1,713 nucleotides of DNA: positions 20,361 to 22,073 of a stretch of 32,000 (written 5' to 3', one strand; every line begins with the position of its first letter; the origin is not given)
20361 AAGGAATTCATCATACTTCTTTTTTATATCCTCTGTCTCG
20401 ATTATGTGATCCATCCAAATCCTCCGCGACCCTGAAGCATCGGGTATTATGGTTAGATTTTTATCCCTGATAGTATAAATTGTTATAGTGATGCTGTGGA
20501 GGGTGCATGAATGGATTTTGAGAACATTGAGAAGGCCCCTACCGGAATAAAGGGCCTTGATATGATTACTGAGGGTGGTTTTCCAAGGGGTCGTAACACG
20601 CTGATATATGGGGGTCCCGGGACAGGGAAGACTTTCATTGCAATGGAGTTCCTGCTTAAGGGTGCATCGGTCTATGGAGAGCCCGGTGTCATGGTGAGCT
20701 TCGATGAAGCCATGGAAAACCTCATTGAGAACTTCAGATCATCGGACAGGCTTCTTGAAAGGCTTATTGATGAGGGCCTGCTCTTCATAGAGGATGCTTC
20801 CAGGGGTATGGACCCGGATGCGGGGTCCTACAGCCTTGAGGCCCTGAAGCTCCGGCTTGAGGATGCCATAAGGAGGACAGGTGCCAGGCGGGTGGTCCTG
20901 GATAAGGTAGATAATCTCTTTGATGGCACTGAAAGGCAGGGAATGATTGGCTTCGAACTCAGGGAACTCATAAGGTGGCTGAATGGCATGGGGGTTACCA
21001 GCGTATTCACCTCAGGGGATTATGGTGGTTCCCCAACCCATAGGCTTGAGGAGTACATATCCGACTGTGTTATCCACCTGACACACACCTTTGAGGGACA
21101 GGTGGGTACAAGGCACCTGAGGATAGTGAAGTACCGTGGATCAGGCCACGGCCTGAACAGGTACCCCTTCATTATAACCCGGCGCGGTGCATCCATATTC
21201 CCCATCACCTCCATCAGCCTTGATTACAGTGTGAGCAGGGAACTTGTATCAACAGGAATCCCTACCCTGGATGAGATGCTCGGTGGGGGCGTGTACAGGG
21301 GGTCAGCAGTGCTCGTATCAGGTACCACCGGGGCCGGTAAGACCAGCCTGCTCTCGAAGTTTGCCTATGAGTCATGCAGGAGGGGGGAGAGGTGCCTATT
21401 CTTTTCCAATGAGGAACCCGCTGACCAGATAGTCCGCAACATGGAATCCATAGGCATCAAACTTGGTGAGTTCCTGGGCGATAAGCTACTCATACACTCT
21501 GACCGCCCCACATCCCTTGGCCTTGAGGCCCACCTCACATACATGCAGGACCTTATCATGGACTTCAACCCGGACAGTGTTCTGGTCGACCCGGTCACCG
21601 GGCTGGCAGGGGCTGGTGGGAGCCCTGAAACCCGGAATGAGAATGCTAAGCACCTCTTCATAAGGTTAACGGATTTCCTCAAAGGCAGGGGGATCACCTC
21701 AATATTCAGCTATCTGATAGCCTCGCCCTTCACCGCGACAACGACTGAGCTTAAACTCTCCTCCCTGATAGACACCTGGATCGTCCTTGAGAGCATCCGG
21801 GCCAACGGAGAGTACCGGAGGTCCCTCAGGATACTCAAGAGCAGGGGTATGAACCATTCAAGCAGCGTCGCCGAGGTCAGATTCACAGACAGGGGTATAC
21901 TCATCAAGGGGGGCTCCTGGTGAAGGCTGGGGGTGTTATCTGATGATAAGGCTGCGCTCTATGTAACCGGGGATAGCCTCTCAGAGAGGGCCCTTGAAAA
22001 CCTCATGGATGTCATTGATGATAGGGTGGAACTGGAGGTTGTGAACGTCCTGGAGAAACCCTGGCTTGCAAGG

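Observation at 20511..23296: KaiC-KaiB operon in a methanogen-type genome, in kaiC-then-kaiB order, coupled to sensory and redox genes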

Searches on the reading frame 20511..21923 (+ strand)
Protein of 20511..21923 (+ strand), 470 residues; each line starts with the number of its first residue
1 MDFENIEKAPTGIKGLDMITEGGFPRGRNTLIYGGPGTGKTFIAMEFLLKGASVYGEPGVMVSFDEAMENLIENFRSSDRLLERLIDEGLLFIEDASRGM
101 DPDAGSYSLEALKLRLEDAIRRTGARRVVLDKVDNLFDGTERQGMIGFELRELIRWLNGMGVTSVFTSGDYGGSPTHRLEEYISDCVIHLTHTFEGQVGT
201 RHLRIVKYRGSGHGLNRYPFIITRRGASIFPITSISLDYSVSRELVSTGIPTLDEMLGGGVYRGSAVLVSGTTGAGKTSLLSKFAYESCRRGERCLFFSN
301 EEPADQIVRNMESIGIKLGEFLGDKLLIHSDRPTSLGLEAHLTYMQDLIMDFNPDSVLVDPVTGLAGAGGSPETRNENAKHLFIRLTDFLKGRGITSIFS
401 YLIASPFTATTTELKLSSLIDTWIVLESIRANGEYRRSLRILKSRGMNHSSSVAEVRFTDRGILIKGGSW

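Call 3: search_protein_families(library=pfam, proteins=[window:20511-21923:+], max_evalue=0.01)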
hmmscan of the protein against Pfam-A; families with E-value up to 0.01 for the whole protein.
window:20511-21923:+ (470 aa): 31 families (the best 25 are shown)
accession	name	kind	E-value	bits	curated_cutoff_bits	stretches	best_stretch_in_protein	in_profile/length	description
PF06745.19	ATPase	-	4.4e-108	360.4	26.6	2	10-232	2-229/231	KaiC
PF13481.12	AAA_25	-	2.8e-17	63.4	27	2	247-389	16-176/195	AAA domain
PF13191.12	AAA_16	-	1.9e-10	41.9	32.6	2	26-140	23-148/167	AAA ATPase domain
PF03796.21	DnaB_C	-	5.9e-10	39.4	27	1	246-311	2-67/255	DnaB-like helicase C terminal domain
PF00154.27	RecA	-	4.8e-09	36.5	27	2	5-50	29-75/262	recA bacterial DNA recombination protein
PF13401.12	AAA_22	-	9.2e-09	36.1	27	1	28-165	6-119/130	AAA domain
PF01695.23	IstB_IS21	-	2.1e-07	31.2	24.1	1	265-302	93-130/238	IstB-like ATP binding protein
PF20720.3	nSTAND3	-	6.6e-07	29.6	27.2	1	266-312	19-65/155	Novel STAND NTPase 3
PF09848.15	SLFN-g3_helicase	-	3.4e-06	27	24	0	30-51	4-25/354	Schlafen group 3, DNA/RNA helicase domain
PF05625.17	PAXNEB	-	2.9e-05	23.7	28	1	242-309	15-83/366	PAXNEB protein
PF25199.1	nSTAND_NTPase5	-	4.5e-05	23.8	34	1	263-305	40-83/145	Novel STAND NTPase 5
PF13479.12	AAA_24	-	0.00011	22.5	27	0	28-71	3-37/195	AAA domain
PF00270.35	DEAD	-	0.00012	22.3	26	0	262-319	12-73/167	DEAD/DEAH box helicase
PF12775.13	AAA_7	-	0.00012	22.2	25.8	0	26-50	32-55/181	P-loop containing dynein motor region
PF13521.12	AAA_28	-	0.00015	22.5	27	0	31-68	3-41/164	AAA domain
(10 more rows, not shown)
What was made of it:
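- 20511..21923 (+): kaiC, 470 aa, double-domain (CI + CII) KaiC of the bacterial kaiC-kaiB-HK subfamily. It has no A-loop, no KaiA-binding tail and no C-terminal coiled coil. Pfam PF06745, 360 bits in two stretches (call 3).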

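Call 4: search_protein_families(library=ncbifam, proteins=[window:20511-21923:+], max_evalue=0.01)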
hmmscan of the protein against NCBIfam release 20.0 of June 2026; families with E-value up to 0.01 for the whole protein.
window:20511-21923:+ (470 aa): 35 families (the best 25 are shown)
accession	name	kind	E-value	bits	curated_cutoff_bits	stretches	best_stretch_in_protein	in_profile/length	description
NF006799.0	PRK09302.1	equivalog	1.2e-182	608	408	1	4-467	8-473/515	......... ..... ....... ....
TIGR02655.1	circ_KaiC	equivalog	1.8e-88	297.4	546.25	1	8-466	2-462/484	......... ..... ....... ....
TIGR03880.1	KaiC_arch_3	hypoth_equivalog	9.1e-52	175.8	249.45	2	12-230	1-218/224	KaiC domain-containing protein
TIGR03877.1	thermo_KaiC_1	hypoth_equivalog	2.8e-43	148.1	307.25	3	6-230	1-233/238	KaiC domain-containing protein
TIGR03881.1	KaiC_arch_4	hypoth_equivalog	3.7e-34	118.4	247.8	2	8-222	2-220/231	KaiC domain-containing protein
NF052589.1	ArlH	equivalog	2e-21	76.8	215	2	251-450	7-206/229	archaellum protein ArlH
NF004723.0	PRK06067.1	subfamily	6.9e-15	55.2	194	1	242-366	12-142/243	flagellar accessory protein FlaH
TIGR00416.1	sms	equivalog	1.7e-14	53.4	403.05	1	243-363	73-180/454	DNA repair protein RadA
NF006861.0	PRK09361.1-1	equivalog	1.2e-13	51.2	278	2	244-301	3-60/235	DNA repair and recombination protein RadB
TIGR03878.1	thermo_KaiC_2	hypoth_equivalog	3.6e-13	49.4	232.2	1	259-407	31-179/259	KaiC domain-containing protein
TIGR03600.1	phage_DnaB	exception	4.1e-13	49.1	498.65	1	246-311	177-242/421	phage replicative helicase, DnaB family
TIGR02012.1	tigrfam_recA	equivalog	2.1e-10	40.5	325.3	2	4-50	31-78/321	recombinase RecA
NF004629.0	PRK05973.1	equivalog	2.8e-09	36.4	156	1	260-321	60-121/237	DNA helicase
NF006320.0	PRK08533.1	equivalog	2.2e-08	34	215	1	253-328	13-88/230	flagellar accessory protein FlaH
TIGR02237.1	recomb_radB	equivalog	2.5e-08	34.1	172.4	1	253-301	1-49/210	DNA repair and recombination protein RadB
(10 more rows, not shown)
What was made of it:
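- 20511..21923 (+): NCBIfam NF006799, 608 bits against a cut-off of 408; TIGR02655, 297 against 546 (call 4).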

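Call 5: search_solved_structures(query=window:20511-21923:+, max_evalue=1e-10, show_alignments=3)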
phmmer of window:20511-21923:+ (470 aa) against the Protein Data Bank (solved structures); distinct sequences matched with E-value up to 1e-10: 47.
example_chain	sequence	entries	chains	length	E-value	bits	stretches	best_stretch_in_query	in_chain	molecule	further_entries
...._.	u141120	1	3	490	1e-119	403.4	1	6-464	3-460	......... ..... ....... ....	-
8dba_A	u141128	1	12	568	1.4e-119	402.9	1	6-464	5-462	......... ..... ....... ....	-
8fwi_A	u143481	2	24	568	1.7e-118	399.4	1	6-464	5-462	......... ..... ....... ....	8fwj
8zn5_B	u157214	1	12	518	1e-93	317.6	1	6-464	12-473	KaiC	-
8zn6_F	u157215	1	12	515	7e-89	301.7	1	6-466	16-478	KaiC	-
8jon_A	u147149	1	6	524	1e-86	294.5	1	5-466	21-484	Circadian clock oscillator protein KaiC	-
7dy1_A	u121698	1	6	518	2.8e-85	289.9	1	5-466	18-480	Circadian clock protein kinase KaiC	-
4o0m_A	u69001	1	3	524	2.9e-85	289.8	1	5-466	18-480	Circadian clock protein kinase KaiC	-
5jwq_A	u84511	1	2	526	1e-84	288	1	5-466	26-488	Circadian clock protein kinase KaiC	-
3jzm_A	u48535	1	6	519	4.1e-83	282.7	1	4-466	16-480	Circadian clock protein kinase kaiC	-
1u9i_A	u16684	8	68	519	4.4e-83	282.6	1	4-466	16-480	KaiC | Circadian clock protein kinase kaiC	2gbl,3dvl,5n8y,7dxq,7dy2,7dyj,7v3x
1tf7_A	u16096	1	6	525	4.5e-83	282.5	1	4-466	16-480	KaiC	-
7dyi_A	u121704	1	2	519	5.9e-83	282.2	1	4-466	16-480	Circadian clock protein kinase KaiC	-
7wdc_A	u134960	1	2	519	5.9e-83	282.2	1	4-466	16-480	Circadian clock protein kinase KaiC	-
4ijm_A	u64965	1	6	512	6.7e-83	282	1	5-466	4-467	Circadian clock protein kinase KaiC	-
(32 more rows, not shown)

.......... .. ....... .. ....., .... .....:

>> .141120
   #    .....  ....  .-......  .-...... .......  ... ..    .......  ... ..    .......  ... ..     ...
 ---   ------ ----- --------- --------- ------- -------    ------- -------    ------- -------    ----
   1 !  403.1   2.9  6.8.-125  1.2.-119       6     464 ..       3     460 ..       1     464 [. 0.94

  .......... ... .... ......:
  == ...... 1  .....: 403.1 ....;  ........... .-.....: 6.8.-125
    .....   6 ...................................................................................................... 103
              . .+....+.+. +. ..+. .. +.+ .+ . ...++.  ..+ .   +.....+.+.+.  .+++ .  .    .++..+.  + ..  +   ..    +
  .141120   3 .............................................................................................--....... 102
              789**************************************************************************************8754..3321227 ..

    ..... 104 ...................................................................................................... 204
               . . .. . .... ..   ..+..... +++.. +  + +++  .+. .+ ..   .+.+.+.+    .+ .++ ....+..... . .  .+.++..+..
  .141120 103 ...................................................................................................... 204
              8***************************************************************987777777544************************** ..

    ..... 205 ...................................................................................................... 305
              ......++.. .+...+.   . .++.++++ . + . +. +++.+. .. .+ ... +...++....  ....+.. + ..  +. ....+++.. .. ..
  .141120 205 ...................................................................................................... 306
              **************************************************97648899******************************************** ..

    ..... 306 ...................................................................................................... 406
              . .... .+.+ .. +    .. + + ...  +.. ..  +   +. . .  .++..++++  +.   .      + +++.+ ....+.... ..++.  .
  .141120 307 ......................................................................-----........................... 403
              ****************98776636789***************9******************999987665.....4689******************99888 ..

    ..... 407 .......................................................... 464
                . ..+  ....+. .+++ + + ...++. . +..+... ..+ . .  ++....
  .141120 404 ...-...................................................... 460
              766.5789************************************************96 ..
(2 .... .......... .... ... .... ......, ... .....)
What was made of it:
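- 20511..21923 (+): Best PDB hit is R. sphaeroides KaiC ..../8DBA, E 1e-119 (call 5).
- The best solved relative is R. sphaeroides KaiC, E 1e-119 (call 5).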

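Call 7: list_cluster_members(proteins=[window:20511-21923:+, window:21933-22187:+, window:22177-22785:+, window:22820-23296:+])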
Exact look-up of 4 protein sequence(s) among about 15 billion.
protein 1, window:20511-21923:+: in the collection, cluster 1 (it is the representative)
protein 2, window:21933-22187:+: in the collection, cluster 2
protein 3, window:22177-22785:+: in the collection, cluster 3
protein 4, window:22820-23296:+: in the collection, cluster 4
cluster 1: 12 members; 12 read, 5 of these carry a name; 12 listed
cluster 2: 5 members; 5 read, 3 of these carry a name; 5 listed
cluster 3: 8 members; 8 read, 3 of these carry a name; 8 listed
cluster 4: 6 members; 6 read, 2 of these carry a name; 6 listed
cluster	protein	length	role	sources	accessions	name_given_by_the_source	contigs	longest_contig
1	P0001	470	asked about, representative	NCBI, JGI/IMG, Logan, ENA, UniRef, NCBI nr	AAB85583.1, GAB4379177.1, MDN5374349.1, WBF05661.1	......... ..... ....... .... [Methanothermobacter thermautotrophicus] | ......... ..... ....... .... | non-specific serine/threonine protein kinase n=1 Tax=Methanothermobacter ...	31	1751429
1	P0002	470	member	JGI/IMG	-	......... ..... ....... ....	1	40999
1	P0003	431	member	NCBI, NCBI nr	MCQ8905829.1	MAG: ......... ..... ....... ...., partial [Methanothermobacter sp.] | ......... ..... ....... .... [Methanothermobacter sp.]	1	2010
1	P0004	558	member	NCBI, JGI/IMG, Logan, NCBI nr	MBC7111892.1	MAG: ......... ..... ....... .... [Methanothermobacter sp.] | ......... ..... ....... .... [Methanothermobacter sp.]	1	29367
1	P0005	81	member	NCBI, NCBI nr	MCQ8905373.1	MAG: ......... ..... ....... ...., partial [Methanothermobacter sp.] | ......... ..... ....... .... [Methanothermobacter sp.]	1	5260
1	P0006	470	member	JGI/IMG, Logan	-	-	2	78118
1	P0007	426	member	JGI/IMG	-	-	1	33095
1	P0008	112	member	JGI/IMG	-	-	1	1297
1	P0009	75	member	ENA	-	-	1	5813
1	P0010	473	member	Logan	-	-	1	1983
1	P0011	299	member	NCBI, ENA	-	-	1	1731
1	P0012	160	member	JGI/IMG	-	-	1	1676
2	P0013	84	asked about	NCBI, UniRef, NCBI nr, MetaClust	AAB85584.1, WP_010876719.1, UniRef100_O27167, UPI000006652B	conserved protein [Methanothermobacter thermautotrophicus str. Delta H] | Conserved protein n=1 Tax=Methanothermobacter thermautotrophicus (strain ATCC 29096 / DSM ... | circadian clock KaiB family protein [Methanothermobacter thermautotrophicus]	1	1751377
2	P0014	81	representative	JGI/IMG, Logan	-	-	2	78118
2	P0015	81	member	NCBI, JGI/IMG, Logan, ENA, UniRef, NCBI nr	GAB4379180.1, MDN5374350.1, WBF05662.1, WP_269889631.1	circadian clock KaiB family protein [Methanothermobacter thermautotrophicus] | circadian clock protein KaiB | circadian clock KaiB family protein n=1 Tax=Methanothermobacter thermautotrophicus ...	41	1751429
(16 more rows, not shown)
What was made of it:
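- The four proteins match M. thermautotrophicus proteins AAB85583-86 exactly (call 7). The chimera is present on 33 contigs, including an independent complete genome (call 7).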
